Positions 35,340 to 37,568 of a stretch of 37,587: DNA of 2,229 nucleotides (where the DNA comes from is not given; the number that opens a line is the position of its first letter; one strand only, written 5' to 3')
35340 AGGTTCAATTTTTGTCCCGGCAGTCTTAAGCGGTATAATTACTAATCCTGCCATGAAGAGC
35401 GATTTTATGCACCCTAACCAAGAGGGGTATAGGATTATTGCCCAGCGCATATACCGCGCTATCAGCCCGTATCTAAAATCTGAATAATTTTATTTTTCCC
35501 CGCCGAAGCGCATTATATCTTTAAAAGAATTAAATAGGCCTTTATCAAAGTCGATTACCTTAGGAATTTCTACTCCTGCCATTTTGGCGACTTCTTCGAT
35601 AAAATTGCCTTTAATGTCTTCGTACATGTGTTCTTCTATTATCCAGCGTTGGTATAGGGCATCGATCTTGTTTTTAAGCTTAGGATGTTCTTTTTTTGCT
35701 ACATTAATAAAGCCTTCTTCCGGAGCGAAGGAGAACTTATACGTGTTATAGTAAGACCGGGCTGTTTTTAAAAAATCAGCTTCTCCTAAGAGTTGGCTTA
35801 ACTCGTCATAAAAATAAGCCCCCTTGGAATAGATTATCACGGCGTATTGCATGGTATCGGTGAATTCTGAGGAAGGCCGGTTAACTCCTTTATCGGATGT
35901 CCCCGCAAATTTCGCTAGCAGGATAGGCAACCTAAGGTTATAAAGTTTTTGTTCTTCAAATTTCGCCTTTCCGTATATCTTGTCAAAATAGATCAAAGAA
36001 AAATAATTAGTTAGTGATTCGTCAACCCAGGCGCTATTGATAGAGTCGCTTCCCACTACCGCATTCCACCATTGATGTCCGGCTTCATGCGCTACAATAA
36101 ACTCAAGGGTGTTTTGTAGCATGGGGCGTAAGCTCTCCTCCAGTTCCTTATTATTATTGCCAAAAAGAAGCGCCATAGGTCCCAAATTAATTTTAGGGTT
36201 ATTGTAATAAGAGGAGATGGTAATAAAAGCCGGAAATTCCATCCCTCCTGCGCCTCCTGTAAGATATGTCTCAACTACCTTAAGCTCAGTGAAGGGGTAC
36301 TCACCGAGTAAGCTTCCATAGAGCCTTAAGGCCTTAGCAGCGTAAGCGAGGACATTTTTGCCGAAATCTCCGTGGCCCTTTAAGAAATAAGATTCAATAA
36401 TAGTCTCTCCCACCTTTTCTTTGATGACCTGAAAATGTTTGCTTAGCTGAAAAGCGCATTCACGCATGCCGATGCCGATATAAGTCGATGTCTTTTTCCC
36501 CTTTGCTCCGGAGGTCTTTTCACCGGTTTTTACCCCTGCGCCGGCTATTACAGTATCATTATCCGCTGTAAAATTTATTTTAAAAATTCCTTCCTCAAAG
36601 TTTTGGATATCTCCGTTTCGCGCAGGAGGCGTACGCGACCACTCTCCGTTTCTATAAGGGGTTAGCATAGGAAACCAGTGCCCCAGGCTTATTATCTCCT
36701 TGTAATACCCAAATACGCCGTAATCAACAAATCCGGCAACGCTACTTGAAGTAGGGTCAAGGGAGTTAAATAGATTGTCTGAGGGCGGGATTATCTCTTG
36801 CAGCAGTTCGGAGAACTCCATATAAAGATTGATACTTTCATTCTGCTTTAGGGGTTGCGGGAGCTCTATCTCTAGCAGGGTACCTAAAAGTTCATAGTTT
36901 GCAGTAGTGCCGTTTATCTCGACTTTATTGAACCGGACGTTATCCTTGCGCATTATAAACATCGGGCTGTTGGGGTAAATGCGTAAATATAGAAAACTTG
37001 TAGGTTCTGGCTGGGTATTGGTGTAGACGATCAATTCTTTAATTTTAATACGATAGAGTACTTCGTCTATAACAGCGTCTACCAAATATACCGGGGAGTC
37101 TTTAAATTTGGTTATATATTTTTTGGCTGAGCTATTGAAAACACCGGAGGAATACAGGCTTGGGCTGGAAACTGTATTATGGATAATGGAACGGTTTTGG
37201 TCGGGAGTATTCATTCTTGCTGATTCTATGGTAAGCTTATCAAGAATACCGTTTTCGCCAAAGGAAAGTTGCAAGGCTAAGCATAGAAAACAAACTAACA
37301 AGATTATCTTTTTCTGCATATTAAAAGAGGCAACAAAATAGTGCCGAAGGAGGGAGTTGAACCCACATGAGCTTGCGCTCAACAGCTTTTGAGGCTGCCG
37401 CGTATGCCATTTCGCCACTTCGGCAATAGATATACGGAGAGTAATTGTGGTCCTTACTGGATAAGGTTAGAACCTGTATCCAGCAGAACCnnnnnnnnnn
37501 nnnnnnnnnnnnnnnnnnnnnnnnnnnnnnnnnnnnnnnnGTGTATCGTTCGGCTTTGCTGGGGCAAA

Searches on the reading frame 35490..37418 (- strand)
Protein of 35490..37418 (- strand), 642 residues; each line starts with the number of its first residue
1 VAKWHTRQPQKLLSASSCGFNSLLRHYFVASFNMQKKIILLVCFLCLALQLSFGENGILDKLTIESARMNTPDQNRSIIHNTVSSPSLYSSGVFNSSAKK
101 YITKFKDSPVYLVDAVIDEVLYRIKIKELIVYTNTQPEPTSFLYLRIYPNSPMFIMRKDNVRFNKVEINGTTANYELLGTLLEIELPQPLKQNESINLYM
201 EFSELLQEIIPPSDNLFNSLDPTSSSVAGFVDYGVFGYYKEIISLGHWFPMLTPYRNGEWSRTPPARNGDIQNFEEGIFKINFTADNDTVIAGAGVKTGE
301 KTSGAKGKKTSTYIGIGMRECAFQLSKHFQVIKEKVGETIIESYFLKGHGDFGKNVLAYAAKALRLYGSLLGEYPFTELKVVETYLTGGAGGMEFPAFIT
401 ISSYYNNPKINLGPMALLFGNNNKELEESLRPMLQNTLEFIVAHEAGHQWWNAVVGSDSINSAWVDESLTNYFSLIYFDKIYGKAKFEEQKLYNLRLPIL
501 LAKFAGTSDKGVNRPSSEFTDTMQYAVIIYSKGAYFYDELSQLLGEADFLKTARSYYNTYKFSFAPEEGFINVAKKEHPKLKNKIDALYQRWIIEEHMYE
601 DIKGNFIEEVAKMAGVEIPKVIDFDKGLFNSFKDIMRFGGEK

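Call 50: search_protein_families(library=pfam, proteins=[window:35490-37418:-], max_evalue=1)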
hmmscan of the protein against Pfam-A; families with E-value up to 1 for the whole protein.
window:35490-37418:- (642 aa): 1 family
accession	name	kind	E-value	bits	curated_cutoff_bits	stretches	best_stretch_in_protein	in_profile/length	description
PF01433.26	Peptidase_M1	-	4.5e-17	62.8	27.7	1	436-592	65-218/218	Peptidase family M1 domain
